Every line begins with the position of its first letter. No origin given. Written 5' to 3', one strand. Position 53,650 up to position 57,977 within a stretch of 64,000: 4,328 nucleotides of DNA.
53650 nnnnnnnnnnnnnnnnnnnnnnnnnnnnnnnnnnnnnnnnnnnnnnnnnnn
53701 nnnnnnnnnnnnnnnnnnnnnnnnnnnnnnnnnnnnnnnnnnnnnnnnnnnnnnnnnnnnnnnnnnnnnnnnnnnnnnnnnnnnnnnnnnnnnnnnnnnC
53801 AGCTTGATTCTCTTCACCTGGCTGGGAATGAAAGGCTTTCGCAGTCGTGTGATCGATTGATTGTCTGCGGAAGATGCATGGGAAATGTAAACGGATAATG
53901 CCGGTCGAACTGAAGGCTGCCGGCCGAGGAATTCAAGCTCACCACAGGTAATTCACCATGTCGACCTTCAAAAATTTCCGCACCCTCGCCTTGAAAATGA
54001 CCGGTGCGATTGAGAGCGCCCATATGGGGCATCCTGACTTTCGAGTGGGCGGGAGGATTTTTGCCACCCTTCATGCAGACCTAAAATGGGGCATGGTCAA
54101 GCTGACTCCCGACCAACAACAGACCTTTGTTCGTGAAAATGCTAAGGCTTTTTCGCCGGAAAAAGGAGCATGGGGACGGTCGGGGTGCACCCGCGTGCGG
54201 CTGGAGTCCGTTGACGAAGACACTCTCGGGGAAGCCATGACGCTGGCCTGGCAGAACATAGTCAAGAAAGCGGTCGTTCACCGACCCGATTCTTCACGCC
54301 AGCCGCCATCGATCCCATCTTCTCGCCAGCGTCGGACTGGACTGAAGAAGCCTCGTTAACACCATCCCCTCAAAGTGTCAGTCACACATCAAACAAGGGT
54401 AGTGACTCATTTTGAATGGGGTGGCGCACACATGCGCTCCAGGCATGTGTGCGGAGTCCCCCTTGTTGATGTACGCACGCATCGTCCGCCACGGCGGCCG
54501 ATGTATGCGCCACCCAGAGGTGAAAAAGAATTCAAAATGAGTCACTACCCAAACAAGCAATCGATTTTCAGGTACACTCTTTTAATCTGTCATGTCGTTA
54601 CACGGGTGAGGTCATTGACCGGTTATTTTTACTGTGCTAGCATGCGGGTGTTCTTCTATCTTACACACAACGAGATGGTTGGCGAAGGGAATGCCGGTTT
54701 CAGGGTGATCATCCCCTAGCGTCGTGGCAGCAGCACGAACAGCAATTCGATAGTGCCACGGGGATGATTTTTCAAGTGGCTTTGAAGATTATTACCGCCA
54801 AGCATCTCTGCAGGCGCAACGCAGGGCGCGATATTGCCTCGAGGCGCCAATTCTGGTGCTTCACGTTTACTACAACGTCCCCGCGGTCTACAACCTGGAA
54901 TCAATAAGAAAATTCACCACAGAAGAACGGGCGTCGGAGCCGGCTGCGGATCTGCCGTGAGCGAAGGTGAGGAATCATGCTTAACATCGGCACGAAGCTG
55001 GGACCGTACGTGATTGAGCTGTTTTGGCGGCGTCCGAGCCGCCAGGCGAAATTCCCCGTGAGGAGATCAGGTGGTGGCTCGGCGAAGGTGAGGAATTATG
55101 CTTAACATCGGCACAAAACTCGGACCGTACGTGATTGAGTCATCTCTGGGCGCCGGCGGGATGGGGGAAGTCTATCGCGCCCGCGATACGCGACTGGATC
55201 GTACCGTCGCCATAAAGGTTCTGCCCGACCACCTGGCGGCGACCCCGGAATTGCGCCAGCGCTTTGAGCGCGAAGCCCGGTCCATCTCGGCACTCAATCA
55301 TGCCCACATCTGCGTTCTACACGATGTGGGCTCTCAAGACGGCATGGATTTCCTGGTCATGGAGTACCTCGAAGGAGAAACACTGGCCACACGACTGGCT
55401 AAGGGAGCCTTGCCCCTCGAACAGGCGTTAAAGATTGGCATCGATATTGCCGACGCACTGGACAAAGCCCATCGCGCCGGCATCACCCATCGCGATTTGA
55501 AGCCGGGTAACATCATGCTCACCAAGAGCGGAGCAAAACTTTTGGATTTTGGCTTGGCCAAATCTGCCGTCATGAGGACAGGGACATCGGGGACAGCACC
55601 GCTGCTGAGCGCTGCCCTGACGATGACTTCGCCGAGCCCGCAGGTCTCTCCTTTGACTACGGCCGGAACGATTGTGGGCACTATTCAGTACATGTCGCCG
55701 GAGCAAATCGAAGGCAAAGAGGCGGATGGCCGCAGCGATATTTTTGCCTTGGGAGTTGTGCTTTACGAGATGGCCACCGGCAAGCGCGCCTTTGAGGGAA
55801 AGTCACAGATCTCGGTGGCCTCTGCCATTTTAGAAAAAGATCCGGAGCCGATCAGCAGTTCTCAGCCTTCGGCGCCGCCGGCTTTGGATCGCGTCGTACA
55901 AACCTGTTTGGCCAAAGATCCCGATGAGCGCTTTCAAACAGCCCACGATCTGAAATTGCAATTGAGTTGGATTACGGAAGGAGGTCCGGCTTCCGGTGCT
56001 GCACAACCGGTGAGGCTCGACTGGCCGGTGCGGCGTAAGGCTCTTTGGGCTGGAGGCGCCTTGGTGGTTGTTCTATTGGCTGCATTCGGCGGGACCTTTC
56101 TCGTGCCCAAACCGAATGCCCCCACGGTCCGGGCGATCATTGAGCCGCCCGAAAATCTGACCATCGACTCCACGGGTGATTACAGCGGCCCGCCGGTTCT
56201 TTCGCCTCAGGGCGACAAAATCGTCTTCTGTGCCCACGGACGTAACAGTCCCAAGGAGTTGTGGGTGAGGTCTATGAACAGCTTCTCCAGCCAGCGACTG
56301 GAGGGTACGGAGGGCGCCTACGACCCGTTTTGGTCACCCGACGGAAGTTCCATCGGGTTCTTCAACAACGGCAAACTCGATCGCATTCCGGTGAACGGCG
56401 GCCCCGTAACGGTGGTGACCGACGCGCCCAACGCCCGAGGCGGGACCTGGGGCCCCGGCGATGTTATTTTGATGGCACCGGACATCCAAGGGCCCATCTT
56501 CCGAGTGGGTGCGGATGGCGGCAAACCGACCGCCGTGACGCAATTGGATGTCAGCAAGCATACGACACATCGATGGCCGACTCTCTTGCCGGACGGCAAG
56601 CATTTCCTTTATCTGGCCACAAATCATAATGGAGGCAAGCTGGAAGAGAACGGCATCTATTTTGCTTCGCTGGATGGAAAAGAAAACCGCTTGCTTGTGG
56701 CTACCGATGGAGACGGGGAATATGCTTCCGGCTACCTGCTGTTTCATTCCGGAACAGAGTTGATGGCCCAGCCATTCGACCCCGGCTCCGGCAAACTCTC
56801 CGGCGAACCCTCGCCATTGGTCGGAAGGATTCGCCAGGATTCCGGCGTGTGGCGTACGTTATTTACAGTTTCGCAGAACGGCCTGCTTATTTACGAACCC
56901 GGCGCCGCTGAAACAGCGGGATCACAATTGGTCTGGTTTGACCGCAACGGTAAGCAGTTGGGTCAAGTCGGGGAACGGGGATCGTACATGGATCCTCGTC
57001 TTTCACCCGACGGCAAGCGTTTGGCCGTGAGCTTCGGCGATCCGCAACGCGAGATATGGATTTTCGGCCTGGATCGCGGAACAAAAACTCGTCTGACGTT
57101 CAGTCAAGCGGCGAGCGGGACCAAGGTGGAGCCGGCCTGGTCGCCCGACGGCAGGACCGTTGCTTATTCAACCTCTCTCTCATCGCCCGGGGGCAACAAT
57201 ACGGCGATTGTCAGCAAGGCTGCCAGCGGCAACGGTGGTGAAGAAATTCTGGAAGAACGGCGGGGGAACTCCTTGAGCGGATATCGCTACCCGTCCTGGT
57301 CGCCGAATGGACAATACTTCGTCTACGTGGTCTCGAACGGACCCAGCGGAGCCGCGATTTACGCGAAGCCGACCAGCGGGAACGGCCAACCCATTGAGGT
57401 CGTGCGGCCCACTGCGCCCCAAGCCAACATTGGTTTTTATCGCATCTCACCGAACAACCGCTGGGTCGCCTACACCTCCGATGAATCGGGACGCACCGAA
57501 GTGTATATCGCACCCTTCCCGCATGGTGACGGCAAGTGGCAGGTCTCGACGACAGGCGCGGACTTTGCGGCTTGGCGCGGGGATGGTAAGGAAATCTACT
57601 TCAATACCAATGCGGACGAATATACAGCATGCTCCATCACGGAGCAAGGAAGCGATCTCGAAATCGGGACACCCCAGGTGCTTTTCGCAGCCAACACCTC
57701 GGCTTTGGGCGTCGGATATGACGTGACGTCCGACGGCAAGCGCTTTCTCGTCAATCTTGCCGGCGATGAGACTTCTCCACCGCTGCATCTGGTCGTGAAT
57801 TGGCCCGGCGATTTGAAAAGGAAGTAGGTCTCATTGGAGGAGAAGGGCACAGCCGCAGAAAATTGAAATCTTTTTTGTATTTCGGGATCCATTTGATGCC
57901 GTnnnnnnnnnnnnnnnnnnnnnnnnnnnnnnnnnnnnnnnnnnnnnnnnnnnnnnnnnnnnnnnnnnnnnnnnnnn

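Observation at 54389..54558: Non-autonomous MITE with 20-bp terminal inverted repeats and an 8-bp target-site duplication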

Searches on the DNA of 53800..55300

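Call 7: search_rna_families(source=window, start=53800, end=55300, threshold=evalue, max_evalue=1)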
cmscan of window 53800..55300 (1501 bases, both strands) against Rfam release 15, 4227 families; matches with E-value up to 1: 1.
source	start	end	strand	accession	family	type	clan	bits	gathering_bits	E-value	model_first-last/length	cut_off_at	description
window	54756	54780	+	RF00087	SNORD26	Gene; snRNA; snoRNA; CD-box;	CL00050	20.6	44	0.23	1-76/76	no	Small nucleolar RNA SNORD26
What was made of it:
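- There is no Rfam family (call 7).
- Tried and rejected: A scan of 53800-55300 at E up to 1 gave only a chance snoRNA-like hit outside the element (call 7).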

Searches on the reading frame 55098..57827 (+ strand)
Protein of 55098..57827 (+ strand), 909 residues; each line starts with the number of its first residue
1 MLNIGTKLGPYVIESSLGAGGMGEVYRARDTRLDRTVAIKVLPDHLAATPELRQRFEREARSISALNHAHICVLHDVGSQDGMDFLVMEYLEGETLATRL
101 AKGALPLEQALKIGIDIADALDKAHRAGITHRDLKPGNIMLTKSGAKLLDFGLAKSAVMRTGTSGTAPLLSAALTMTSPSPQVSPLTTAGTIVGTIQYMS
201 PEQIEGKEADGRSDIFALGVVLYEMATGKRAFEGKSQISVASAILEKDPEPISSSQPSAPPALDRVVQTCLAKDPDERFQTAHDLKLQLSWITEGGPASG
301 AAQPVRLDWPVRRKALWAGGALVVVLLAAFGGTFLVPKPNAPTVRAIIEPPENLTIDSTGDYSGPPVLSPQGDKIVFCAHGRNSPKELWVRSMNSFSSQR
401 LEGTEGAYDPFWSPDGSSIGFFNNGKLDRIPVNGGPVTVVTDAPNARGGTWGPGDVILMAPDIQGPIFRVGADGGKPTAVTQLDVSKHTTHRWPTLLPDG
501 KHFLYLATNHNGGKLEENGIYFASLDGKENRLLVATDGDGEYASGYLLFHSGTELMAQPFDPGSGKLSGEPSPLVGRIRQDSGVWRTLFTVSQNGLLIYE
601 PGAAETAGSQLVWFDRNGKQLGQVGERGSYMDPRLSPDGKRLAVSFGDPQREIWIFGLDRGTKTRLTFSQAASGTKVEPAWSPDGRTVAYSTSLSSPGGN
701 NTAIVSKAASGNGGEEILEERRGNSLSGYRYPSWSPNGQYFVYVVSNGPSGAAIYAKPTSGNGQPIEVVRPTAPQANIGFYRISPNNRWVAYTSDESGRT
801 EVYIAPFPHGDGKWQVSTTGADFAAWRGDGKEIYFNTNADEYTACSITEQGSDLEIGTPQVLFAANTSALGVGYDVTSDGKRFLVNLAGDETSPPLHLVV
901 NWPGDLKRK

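Call 54: find_encoding_contigs(protein=window:55098-57827:+, flank=3000, max_places=6)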
Protein window:55098-57827:+ (909 aa): 1 contig read that carries it; 1 place shown.
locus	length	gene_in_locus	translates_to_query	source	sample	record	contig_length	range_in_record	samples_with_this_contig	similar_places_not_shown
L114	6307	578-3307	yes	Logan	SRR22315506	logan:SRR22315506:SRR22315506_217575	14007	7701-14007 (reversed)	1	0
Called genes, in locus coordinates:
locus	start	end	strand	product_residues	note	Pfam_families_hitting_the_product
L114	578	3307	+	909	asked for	PF00069:Pkinase, PF01636:APH (faint), PF03109:ABC1 (faint), PF07714:PK_Tyr_Ser-Thr, PF07676:PD40 (faint), PF26550:Tricorn_2nd, PF26549:Tricorn_N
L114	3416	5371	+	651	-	PF17899:Peptidase_M61_N, PF05299:Peptidase_M61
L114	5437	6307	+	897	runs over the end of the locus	PF00069:Pkinase, PF01636:APH (faint), PF07714:PK_Tyr_Ser-Thr, PF03109:ABC1 (weak), PF07714:PK_Tyr_Ser-Thr, PF26550:Tricorn_2nd (weak), PF07676:PD40, PF26549:Tricorn_N, +3 more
